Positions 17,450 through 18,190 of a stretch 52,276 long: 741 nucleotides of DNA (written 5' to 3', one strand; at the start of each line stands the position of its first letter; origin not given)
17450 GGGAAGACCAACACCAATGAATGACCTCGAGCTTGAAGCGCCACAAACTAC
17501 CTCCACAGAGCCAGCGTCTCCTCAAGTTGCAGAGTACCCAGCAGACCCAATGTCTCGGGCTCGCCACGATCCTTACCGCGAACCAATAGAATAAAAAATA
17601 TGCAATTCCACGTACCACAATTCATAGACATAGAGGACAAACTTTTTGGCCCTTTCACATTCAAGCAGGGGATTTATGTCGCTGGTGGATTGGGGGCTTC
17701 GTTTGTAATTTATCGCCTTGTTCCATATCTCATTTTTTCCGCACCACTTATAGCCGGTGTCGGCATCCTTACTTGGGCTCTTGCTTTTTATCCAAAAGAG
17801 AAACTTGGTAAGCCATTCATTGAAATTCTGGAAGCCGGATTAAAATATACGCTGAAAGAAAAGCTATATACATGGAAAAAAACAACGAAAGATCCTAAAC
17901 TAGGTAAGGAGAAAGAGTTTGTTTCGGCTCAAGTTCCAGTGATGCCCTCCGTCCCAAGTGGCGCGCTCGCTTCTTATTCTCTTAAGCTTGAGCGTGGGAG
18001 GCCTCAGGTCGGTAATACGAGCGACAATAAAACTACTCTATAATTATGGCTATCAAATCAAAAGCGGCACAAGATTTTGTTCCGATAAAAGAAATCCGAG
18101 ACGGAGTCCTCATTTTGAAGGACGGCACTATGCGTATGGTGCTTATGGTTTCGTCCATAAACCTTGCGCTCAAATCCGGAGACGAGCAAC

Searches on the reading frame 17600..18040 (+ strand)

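Call 66: search_protein_families(library=pfam, max_evalue=0.001, proteins=[window:17600-18040:+])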
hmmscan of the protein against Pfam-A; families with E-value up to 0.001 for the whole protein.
window:17600-18040:+ (147 aa): 1 family
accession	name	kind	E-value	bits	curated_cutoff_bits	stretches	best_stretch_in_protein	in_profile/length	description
PF12666.12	PrgI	-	5.9e-07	30.4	27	1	9-88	6-87/91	PrgI family protein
